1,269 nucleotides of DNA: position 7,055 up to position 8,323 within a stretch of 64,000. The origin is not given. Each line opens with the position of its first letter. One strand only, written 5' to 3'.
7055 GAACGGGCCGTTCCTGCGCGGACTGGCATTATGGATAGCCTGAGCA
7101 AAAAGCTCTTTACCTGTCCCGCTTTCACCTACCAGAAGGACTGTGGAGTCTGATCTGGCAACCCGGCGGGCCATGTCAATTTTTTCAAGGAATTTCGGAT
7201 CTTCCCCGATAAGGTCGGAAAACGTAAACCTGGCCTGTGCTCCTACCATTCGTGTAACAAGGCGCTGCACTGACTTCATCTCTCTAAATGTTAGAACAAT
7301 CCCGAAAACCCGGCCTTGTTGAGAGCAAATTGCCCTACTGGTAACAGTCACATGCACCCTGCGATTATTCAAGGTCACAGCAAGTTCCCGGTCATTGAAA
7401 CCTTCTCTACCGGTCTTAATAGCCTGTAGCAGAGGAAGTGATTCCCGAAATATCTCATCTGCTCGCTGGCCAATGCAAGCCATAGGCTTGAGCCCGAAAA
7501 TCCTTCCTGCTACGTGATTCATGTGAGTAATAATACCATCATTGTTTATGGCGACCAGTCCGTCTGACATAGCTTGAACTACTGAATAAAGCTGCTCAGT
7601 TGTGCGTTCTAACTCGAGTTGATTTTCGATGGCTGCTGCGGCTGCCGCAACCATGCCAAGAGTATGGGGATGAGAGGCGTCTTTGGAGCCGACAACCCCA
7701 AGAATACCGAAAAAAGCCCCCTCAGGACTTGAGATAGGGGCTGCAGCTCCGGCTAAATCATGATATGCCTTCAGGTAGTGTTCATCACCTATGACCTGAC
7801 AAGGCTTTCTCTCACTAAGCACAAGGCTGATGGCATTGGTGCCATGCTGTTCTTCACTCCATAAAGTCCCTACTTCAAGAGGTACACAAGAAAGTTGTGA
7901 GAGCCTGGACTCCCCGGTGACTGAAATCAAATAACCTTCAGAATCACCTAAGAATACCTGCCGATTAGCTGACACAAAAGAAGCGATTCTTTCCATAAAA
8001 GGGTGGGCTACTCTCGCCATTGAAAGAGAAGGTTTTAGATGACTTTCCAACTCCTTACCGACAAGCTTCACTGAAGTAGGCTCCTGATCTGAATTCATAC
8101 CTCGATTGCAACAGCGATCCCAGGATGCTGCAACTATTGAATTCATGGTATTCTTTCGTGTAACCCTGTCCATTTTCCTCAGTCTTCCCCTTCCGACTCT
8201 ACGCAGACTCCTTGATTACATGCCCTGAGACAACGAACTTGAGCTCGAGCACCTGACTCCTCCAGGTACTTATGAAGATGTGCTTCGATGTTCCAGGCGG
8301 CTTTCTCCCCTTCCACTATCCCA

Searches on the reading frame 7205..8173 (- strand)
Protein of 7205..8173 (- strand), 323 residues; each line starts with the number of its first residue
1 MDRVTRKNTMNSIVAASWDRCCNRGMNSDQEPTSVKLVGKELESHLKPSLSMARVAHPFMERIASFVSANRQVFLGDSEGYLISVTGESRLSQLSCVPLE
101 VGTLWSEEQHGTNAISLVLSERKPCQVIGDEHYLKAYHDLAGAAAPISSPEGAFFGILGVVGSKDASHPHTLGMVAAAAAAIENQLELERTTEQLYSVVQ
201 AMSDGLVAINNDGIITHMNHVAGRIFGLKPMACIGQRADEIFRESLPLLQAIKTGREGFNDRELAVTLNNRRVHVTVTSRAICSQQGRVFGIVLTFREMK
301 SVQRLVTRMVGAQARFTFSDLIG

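Call 13: find_homologous_proteins(query=window:7205-8173:-, max_evalue=1e-10)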
Query seq(323 aa) (323 aa): 33 proteins with E <= 1e-10 among 4445 candidates.
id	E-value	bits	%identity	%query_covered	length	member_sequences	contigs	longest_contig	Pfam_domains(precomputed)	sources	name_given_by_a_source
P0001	2.9e-100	354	64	82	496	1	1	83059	PF13426.14,PF00158.33,PF01590.33,PF08448.17,PF00989.32,PF14532.13,PF07728.21,PF01078.28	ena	-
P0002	2.1e-78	282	72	60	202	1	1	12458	PF26965.1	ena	-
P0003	1.5e-74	269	80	49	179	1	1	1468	PF13188.14,PF01590.33,PF00989.32,PF26965.1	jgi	-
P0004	2.4e-49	186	36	96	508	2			PF13426.14,PF00158.33,PF07724.21,PF01590.33,PF08448.17,PF00493.30,PF00989.32,PF14532.13,PF07728.21,PF26965.1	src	-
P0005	6.3e-46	175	34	96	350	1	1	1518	PF01590.33,PF08448.17,PF00989.32,PF26965.1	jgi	jgi:PAS domain S-box-containing protein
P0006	1.9e-43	167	37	84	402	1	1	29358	PF13426.14,PF00158.33,PF01590.33,PF08448.17,PF00989.32,PF26965.1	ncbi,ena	-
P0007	1.4e-42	164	34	97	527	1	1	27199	PF00158.33,PF01590.33,PF08448.17,PF00989.32,PF14532.13,PF07728.21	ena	-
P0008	2.8e-42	163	35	99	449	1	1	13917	PF00158.33,PF01590.33,PF00989.32,PF26965.1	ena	-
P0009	8.4e-42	162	35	96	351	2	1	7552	PF01590.33,PF08448.17,PF00989.32,PF26965.1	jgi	jgi:PAS domain S-box-containing protein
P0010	4.1e-40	156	33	95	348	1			PF13426.14,PF13188.14,PF08448.17,PF00989.32,PF26965.1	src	-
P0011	1.8e-39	154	32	96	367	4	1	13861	PF13426.14,PF08448.17,PF00989.32,PF26965.1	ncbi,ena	ncbi:MAG: PAS domain-containing protein [Peptococcia bacterium]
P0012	6.5e-39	152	33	96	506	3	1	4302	PF13426.14,PF00158.33,PF01590.33,PF08448.17,PF14532.13,PF07728.21,PF26965.1,PF01078.28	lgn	-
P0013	8.6e-38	149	32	97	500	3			PF00158.33,PF01590.33,PF08448.17,PF00989.32,PF14532.13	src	-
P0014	3.3e-36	143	34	82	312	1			PF01590.33,PF26965.1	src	-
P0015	3.9e-35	140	39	68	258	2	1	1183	PF01590.33,PF26965.1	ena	-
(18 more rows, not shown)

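Call 14: find_encoding_contigs(protein=P0001, flank=10000, max_places=3)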
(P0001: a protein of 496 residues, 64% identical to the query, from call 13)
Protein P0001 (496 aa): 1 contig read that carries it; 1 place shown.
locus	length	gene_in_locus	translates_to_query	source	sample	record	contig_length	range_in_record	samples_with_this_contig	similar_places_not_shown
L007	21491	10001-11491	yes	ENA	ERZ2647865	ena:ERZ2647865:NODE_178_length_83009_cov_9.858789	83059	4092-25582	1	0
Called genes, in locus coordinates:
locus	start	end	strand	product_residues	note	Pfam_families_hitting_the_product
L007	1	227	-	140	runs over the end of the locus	PF25601:AAA_lid_14, PF18024:HTH_50 (weak), PF02954:HTH_8 (faint)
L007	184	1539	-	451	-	PF13185:GAF_2 (weak), PF00158:Sigma54_activat, PF14532:Sigma54_activ_2 (weak)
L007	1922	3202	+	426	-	PF03313:SDH_alpha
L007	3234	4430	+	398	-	-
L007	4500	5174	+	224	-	PF04389:Peptidase_M28 (weak), PF01546:Peptidase_M20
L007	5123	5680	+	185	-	PF01546:Peptidase_M20, PF07687:M20_dimer (weak)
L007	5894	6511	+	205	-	PF27545:CsoS1D_N, PF00936:BMC (faint)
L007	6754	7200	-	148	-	-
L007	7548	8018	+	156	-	PF00571:CBS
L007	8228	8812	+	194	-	PF04289:DUF447_N, PF20766:DUF447_C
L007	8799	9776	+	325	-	PF00288:GHMP_kinases_N, PF08544:GHMP_kinases_C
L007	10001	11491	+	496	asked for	PF01590:GAF, PF00989:PAS, PF08448:PAS_4, PF13426:PAS_9 (weak), PF00158:Sigma54_activat, PF01078:Mg_chelatase (faint), PF14532:Sigma54_activ_2, PF07728:AAA_5 (weak)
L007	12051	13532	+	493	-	PF09959:DUF2193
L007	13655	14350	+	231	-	PF09176:Mpt_N, PF00106:adh_short (weak)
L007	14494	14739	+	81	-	-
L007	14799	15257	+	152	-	PF02655:ATP-grasp_3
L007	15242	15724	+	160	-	-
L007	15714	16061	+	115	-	PF01568:Molydop_binding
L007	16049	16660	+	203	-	-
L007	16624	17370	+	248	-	-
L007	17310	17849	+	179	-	PF07969:Amidohydro_3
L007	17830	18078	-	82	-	-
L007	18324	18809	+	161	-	PF07969:Amidohydro_3, PF01979:Amidohydro_1 (weak)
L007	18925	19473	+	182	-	PF01913:FTR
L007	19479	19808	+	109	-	PF02741:FTR_C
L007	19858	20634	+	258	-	PF01493:GXGXG (faint)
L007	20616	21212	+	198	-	PF02289:MCH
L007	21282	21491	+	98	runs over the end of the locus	PF02289:MCH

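Call 15: find_encoding_contigs(protein=P0002, flank=10000, max_places=3)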
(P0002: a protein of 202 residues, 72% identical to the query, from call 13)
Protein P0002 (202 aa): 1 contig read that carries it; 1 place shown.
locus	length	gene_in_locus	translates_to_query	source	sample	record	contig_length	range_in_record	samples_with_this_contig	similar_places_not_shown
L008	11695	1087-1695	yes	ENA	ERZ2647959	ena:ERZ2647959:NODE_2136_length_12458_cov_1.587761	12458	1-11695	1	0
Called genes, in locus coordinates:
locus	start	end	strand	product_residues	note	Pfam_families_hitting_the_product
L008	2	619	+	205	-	?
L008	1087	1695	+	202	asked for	PF26965:MimR_N (weak)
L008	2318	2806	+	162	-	PF25601:AAA_lid_14, PF18024:HTH_50 (weak), PF02954:HTH_8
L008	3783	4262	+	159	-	-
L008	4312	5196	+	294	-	PF01913:FTR, PF02741:FTR_C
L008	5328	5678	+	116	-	PF01568:Molydop_binding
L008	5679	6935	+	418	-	-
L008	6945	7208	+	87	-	PF07969:Amidohydro_3 (weak)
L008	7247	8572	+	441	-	PF07969:Amidohydro_3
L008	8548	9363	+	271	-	PF01493:GXGXG (weak)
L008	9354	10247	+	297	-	PF14397:ATPgrasp_ST (faint), PF02222:ATP-grasp (faint), PF02655:ATP-grasp_3, PF02955:GSH-S_ATP, PF08443:RimK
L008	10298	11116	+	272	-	PF01874:CitG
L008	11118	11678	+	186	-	PF12804:NTP_transf_3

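Call 20: find_related_loci(query=A2, collection=genome_contigs, flank=10000)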
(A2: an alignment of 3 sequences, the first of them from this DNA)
Query A2 (264 aa) in genome_contigs; peptide patterns used: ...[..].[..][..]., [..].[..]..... (x = any residue, [..] = any of these).
84 stretches matched a pattern; 6 encode a relative of the query (tblastn E <= 1e-3); 6 distinct loci.
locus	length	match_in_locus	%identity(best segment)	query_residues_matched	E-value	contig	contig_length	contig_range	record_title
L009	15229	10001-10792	84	1-264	3e-152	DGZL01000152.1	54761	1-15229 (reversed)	MAG TPA_asm: Firmicutes bacterium UBA4981 UBA4981_contig_4961, whole genome shotgun sequence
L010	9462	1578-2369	82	1-264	1e-145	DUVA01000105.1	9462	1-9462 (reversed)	MAG TPA_asm: Bacillota bacterium isolate AS08sgBPME_304 122318_AS08, whole genome shotgun sequence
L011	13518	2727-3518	64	1-264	2e-106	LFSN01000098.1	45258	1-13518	MAG: Clostridia bacterium DTU030 scaffold7198, whole genome shotgun sequence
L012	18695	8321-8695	41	8-131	3e-24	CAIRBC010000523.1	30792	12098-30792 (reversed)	MAG: uncultured Nitrosomonadales bacterium isolate Kiruna2_bin-1694 genome assembly, contig: bin-1694:523/600, whole gen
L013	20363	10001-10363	32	123-239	1e-12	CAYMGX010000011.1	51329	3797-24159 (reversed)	MAG TPA_asm: uncultured Fibrobacter sp. isolate SRP294416_co1_262 genome assembly, contig: NODE_915_length_51329_cov_13.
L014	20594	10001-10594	27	55-251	3e-8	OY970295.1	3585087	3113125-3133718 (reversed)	MAG: Thermodesulfovibrionales bacterium isolate MFD01299.bin.c.3 genome assembly, chromosome: 1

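Call 41: search_solved_structures(query=window:7205-8173:-, max_evalue=1)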
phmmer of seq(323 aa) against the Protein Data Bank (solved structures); distinct sequences matched with E-value up to 1: 14.
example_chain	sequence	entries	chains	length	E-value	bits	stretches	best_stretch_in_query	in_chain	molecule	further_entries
4lrx_C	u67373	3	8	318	2.8e-14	56.4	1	11-310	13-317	PTS-dependent dihydroxyacetone kinase operon regulatory protein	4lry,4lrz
5fq1_A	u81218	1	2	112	6.7e-06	28.9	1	194-298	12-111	HISTIDINE KINASE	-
8bjp_AAA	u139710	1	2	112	9.1e-06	28.5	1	194-298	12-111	cytoplasmic PAS domain of CitA from Geobacillus thermodenitrificans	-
3fc7_A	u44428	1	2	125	0.00089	22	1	177-257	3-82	HTR-like protein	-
2w0n_A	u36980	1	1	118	0.052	16.2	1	187-298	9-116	SENSOR PROTEIN DCUS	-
4mn5_A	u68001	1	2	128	0.075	15.6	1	183-299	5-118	Sensor protein kinase WalK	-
7duc_A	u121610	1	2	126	0.11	15.2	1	185-298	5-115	Sensor protein kinase WalK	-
8js5_A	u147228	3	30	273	0.11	15.2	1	190-241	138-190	Sensor protein FixL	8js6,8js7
1y28_A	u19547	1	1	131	0.19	14.4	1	194-242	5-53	Sensor protein fixL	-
1dp6_A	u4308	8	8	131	0.2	14.3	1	194-242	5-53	FIXL PROTEIN | SENSOR PROTEIN FIXL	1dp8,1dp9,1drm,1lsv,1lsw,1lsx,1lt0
2cmn_A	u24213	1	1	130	0.2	14.3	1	194-242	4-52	SENSOR PROTEIN FIXL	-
3a0r_A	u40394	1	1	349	0.21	14.2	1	197-241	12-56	Sensor protein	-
3a0v_A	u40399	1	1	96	0.28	13.8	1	204-241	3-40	Sensor protein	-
3a0s_A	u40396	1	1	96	0.36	13.4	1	204-241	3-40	Sensor protein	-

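Call 46: find_related_loci(query=A2, collection=metagenome_contigs, flank=8000)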
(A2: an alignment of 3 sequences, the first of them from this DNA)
Query A2 (264 aa) in metagenome_contigs; peptide patterns used: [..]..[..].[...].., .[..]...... (x = any residue, [..] = any of these).
589 stretches matched a pattern; 373 encode a relative of the query (tblastn E <= 1e-3); the best 80 are kept; 80 distinct loci.
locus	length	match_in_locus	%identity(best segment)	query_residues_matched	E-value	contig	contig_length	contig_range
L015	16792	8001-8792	83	1-264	3e-146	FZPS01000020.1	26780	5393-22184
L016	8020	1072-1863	83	1-264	2e-145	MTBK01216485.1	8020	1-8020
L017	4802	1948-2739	77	1-264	3e-137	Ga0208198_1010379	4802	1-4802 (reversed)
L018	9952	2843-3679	60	1-264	5e-102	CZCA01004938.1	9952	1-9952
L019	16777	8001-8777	42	14-264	1e-56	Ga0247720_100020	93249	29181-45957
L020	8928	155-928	39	14-264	3e-55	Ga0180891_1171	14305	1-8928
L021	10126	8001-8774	38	14-264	6e-55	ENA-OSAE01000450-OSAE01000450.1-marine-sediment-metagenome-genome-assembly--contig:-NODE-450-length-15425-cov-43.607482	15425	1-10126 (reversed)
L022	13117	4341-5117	40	14-264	5e-54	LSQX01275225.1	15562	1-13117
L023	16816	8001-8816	37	1-264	1e-53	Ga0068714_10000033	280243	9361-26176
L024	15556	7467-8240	35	14-264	9e-54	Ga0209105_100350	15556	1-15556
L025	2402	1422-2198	40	14-264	1e-53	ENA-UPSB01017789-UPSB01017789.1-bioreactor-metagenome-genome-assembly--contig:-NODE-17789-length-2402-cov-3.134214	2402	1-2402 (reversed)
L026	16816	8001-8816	34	1-264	4e-53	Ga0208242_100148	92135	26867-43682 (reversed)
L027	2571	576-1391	34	1-264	1e-51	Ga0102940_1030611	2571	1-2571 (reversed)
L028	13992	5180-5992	35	1-264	2e-51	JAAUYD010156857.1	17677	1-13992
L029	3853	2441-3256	34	1-264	2e-51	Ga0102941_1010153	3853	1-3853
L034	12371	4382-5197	37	1-264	2e-49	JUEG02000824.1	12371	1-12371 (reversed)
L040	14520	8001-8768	37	14-264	4e-50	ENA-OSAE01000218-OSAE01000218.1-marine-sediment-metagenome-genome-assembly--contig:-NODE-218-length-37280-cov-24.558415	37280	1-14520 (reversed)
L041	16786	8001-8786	35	14-264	7e-48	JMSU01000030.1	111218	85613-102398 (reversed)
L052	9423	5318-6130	34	1-264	1e-46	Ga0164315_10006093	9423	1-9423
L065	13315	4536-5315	35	14-264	2e-45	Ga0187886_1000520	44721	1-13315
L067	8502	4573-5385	33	1-264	5e-45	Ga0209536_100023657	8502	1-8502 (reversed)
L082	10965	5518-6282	33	16-264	1e-43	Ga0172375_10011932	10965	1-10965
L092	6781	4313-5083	32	14-264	5e-43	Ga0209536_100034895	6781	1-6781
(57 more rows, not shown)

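Call 50: search_protein_families(library=pfam, max_evalue=0.00001, proteins=[L040:727-1554:+, L040:1431-2498:+, L040:2502-3383:+, L040:3399-4283:+, L040:4259-5011:+, L040:4978-5631:-, L040:5628-6662:-, L040:6663-7931:-, L040:7722-9710:+, L040:10047-11528:+])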
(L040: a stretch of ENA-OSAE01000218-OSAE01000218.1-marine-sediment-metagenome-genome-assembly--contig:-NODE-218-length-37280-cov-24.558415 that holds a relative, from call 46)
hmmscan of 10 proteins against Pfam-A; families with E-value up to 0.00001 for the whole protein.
L040:727-1554:+ (275 aa): 1 family
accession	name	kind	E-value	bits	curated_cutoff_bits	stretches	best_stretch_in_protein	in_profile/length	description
PF01493.24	GXGXG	-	2.7e-13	50.3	32.5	1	143-210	97-163/190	GXGXG motif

L040:1431-2498:+ (355 aa): 1 family
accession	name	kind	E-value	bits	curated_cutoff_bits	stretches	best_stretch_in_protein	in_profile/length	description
PF02289.21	MCH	-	1.1e-130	435.9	25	1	43-351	2-310/311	Cyclohydrolase (MCH)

L040:2502-3383:+ (293 aa): 6 families
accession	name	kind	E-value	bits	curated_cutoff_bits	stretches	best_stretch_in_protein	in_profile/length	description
PF08443.16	RimK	-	1.9e-33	116.1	21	1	100-282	1-185/188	RimK-like ATP-grasp domain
PF02955.21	GSH-S_ATP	-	1.5e-15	57.5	23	1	116-261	11-160/175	Prokaryotic glutathione synthetase, ATP-grasp domain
PF14397.11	ATPgrasp_ST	-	2.2e-10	40.6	31.4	0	90-163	9-88/278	Sugar-transfer associated ATP-grasp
PF02655.19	ATP-grasp_3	-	1.3e-09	38.8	23.2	1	101-262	2-155/160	ATP-grasp domain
PF14398.11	ATPgrasp_YheCD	-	1.3e-09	38.1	26.8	0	103-163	12-75/255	YheC/D like ATP-grasp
PF18030.7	Rimk_N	-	8.4e-06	26.4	26.4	0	4-97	3-94/94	RimK PreATP-grasp domain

L040:3399-4283:+ (294 aa): 1 family
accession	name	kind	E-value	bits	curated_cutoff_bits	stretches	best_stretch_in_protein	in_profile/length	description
PF01874.21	CitG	-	3.6e-72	243.8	27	1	16-272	1-284/284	ATP:dephospho-CoA triphosphoribosyl transferase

L040:4259-5011:+ (250 aa): 1 family
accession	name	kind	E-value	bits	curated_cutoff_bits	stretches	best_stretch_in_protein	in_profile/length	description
PF04476.19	4HFCP_synth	-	1.3e-76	257.8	22.4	1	6-233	1-227/228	4-HFC-P synthase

L040:4978-5631:- (217 aa): 1 family
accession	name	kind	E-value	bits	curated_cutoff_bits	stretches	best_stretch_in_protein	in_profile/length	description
PF00696.33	AA_kinase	-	9e-21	75.1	24.9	1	4-182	2-208/234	Amino acid kinase family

L040:5628-6662:- (344 aa): 1 family
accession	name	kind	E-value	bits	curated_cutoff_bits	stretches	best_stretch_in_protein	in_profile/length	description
PF01968.24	Hydantoinase_A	-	4.7e-35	121.7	22.9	1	63-337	4-288/291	Hydantoinase/oxoprolinase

L040:6663-7931:- (422 aa): 2 families
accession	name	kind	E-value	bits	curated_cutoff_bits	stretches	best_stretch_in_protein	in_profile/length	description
PF02655.19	ATP-grasp_3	-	5.4e-33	114.8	23.2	1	202-370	6-160/160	ATP-grasp domain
PF18301.6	preATP-grasp_3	-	1.3e-17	64.1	26.3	1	119-193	2-76/76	pre ATP-grasp 3 domain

L040:7722-9710:+ (662 aa): 10 families
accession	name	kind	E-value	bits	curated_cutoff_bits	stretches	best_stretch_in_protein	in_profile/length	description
PF00158.32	Sigma54_activat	-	1.7e-70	236.5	20.2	1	347-514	1-167/168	Sigma-54 interaction domain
PF25601.1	AAA_lid_14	-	2.2e-24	85.5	27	1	520-594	1-75/87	AAA+ ATPase lid domain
PF14532.12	Sigma54_activ_2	-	1.2e-17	64.9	25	1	348-519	1-138/138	Sigma-54 interaction domain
PF02954.25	HTH_8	-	9.4e-13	48.1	22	1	614-652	2-40/42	Bacterial regulatory protein, Fis family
PF00989.32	PAS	-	6.3e-11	42.7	22.6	1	222-323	3-111/113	PAS fold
PF01590.32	GAF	-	9e-11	42.9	22.4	1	73-205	3-132/133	GAF domain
PF08448.16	PAS_4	-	7.6e-10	39.4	23.1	1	227-326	2-106/110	PAS fold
PF07728.20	AAA_5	-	3.3e-08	34.1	22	1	371-491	2-124/139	AAA domain (dynein-related subfamily)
PF01078.27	Mg_chelatase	-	4.1e-07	30.1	20.3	0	423-490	89-158/207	Magnesium chelatase, subunit ChlI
PF13426.13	PAS_9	-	7.4e-07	29.8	27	1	238-323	9-99/103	PAS domain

L040:10047-11528:+ (493 aa): 1 family
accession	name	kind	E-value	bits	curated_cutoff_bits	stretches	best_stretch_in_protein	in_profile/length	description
PF09959.14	DUF2193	-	1e-252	839.5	25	1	5-493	3-498/498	Uncharacterized protein conserved in archaea (DUF2193)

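Call 52: search_protein_families(library=pfam, max_evalue=0.00001, proteins=[L040:11602-12399:+, L040:12645-13595:+, L040:13612-14328:+])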
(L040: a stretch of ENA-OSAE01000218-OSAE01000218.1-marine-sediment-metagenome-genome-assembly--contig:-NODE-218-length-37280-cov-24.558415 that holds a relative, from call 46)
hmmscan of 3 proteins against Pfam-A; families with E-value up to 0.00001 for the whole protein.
L040:11602-12399:+ (265 aa): 1 family
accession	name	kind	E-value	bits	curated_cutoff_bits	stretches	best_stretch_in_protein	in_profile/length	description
PF00230.25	MIP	-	1.4e-48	166.1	25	1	6-241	8-222/222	Major intrinsic protein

L040:12645-13595:+ (316 aa): 1 family
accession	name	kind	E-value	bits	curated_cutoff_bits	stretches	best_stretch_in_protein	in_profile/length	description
PF02649.19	GCHY-1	-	1.9e-62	211.6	25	1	1-285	1-260/260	Type I GTP cyclohydrolase folE2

L040:13612-14328:+ (238 aa): 1 family
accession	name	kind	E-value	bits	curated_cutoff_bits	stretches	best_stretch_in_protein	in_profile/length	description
PF00977.27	His_biosynth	-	2.7e-30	105.9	23.6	1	2-231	1-227/228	Histidine biosynthesis protein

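Call 60: search_protein_families(library=pfam, max_evalue=0.0001, proteins=[L052:7468-8688:+, L067:6669-7793:+, L082:7495-8517:+, L024:10355-11731:+, L023:10798-12297:+, L041:9982-10470:+, L092:6400-6780:+])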
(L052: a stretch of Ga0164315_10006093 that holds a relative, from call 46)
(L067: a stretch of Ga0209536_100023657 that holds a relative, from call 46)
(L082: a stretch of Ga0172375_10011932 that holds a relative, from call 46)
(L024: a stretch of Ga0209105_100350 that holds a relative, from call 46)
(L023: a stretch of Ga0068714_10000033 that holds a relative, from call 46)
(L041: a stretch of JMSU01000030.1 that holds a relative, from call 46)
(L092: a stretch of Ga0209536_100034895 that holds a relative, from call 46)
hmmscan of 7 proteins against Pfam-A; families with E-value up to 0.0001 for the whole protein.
L052:7468-8688:+ (407 aa): 3 families
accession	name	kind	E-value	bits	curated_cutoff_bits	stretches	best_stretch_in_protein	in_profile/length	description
PF13458.12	Peripla_BP_6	-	2.9e-53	182.2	31.7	1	37-370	1-330/343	Periplasmic binding protein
PF01094.35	ANF_receptor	-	4.6e-17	62.5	25.4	1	62-255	6-202/353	Receptor family ligand binding region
PF13433.12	Peripla_BP_5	-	1.1e-10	41.6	27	1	39-365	2-323/363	Periplasmic binding protein domain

L067:6669-7793:+ (375 aa): 2 families
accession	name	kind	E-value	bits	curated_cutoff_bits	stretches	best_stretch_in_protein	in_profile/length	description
PF02317.23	Octopine_DH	-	3.9e-41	141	30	1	193-333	3-147/150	NAD/NADP octopine/nopaline dehydrogenase, alpha-helical domain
PF01210.29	NAD_Gly3P_dh_N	-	5.8e-06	26.8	23.1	1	14-110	3-99/158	NAD-dependent glycerol-3-phosphate dehydrogenase N-terminus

L082:7495-8517:+ (341 aa): 1 family
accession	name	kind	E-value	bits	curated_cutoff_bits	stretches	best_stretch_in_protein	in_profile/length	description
PF03480.18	DctP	-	2.1e-37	129.5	23.4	1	39-316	5-276/286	Bacterial extracellular solute-binding protein, family 7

L024:10355-11731:+ (459 aa): 1 family
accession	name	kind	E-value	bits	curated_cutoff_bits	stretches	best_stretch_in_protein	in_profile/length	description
PF12176.13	MtaB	-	7.3e-200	665.1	25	1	4-458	2-460/460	Methanol-cobalamin methyltransferase B subunit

L023:10798-12297:+ (500 aa): 1 family
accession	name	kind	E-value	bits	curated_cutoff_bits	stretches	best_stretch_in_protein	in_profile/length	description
PF12176.13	MtaB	-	6.6e-212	704.8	25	1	46-499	3-460/460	Methanol-cobalamin methyltransferase B subunit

L041:9982-10470:+ (163 aa): 1 family
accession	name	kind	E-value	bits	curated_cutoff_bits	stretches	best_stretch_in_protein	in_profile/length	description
PF01899.21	MNHE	-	1.7e-32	112.6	27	1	12-160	2-145/145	Na+/H+ ion antiporter subunit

L092:6400-6780:+ (127 aa): 1 family
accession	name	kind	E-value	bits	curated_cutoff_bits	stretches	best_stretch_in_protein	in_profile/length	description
PF00496.27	SBP_bac_5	-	5.8e-06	26.1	32.4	1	43-122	288-365/368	Bacterial extracellular solute-binding proteins, family 5 Middle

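Call 71: search_protein_families(library=pfam, max_evalue=0.0001, proteins=[L019:10015-11004:+, L019:10992-11963:+, L019:12042-13172:+, L020:3179-4162:+, L020:4162-5136:+, L022:6415-7395:+, L022:7392-8363:+, L065:7248-8162:+, L065:8199-9110:+, L034:6123-6884:+])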
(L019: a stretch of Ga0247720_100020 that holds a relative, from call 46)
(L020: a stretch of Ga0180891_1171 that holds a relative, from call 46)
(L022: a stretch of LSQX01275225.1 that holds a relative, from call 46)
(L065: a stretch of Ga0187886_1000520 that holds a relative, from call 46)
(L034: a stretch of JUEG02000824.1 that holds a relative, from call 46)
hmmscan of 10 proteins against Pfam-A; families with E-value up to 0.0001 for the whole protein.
L019:10015-11004:+ (329 aa): 2 families
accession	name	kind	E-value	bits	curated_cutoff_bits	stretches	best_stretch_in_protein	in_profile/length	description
PF00676.26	E1_dh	-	1.9e-99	332.9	22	1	14-312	2-300/300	Dehydrogenase E1 component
PF02775.26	TPP_enzyme_C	-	2.4e-06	27.9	21.9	1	115-234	29-150/151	Thiamine pyrophosphate enzyme, C-terminal TPP binding domain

L019:10992-11963:+ (323 aa): 2 families
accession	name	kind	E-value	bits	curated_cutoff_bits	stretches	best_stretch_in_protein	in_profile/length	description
PF02780.25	Transketolase_C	-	9.2e-44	148.8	25.9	1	193-315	1-124/124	Transketolase, C-terminal domain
PF02779.29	Transket_pyr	-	1.3e-43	149.1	27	1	3-178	2-173/174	Transketolase, pyrimidine binding domain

L019:12042-13172:+ (376 aa): 1 family
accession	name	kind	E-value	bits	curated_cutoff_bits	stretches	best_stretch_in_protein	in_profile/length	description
PF03480.18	DctP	-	9.3e-87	291.4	23.4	1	74-357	3-285/286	Bacterial extracellular solute-binding protein, family 7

L020:3179-4162:+ (327 aa): 2 families
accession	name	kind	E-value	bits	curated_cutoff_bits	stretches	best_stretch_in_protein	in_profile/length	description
PF00676.26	E1_dh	-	3.7e-104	348.3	22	1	13-311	1-300/300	Dehydrogenase E1 component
PF02775.26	TPP_enzyme_C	-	3e-09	37.3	21.9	1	112-235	26-151/151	Thiamine pyrophosphate enzyme, C-terminal TPP binding domain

L020:4162-5136:+ (324 aa): 2 families
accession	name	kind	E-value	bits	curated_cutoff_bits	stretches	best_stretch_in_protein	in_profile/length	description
PF02779.29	Transket_pyr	-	3e-48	164.2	27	1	3-178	2-173/174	Transketolase, pyrimidine binding domain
PF02780.25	Transketolase_C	-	1e-45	155.1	25.9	1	193-315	1-124/124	Transketolase, C-terminal domain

L022:6415-7395:+ (326 aa): 2 families
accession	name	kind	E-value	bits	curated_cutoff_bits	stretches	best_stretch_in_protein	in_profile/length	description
PF00676.26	E1_dh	-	4.2e-99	331.8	22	1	14-311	2-299/300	Dehydrogenase E1 component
PF02775.26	TPP_enzyme_C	-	1.7e-05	25.1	21.9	1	118-234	30-150/151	Thiamine pyrophosphate enzyme, C-terminal TPP binding domain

L022:7392-8363:+ (323 aa): 2 families
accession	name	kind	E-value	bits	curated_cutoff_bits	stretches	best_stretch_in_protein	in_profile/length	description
PF02779.29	Transket_pyr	-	9.3e-43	146.3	27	1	3-177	2-172/174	Transketolase, pyrimidine binding domain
PF02780.25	Transketolase_C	-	9.9e-43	145.4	25.9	1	193-315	1-124/124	Transketolase, C-terminal domain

L065:7248-8162:+ (304 aa): 2 families
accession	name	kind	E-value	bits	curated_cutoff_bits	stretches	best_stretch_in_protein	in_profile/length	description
PF08543.17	Phos_pyr_kin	-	9.4e-97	323.6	27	1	47-289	1-245/246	Phosphomethylpyrimidine kinase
PF00294.29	PfkB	-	8e-11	42.3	25.8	1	119-269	146-283/302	pfkB family carbohydrate kinase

L065:8199-9110:+ (303 aa): 2 families
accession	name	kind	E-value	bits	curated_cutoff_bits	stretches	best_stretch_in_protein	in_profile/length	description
PF02110.20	HK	-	2.7e-80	269.8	27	1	46-291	1-246/247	Hydroxyethylthiazole kinase family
PF01256.23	Carb_kinase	-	4.2e-06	26.8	27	1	108-269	79-225/242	NAD(P)H-hydrate dehydratase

L034:6123-6884:+ (253 aa): 2 families
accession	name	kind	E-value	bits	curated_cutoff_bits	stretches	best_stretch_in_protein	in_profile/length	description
PF02310.24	B12-binding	-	5.3e-19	68.7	32.1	1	121-209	2-90/121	B12 binding domain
PF02607.22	B12-binding_2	-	8.3e-17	61.6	23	1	38-105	3-70/74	B12 binding domain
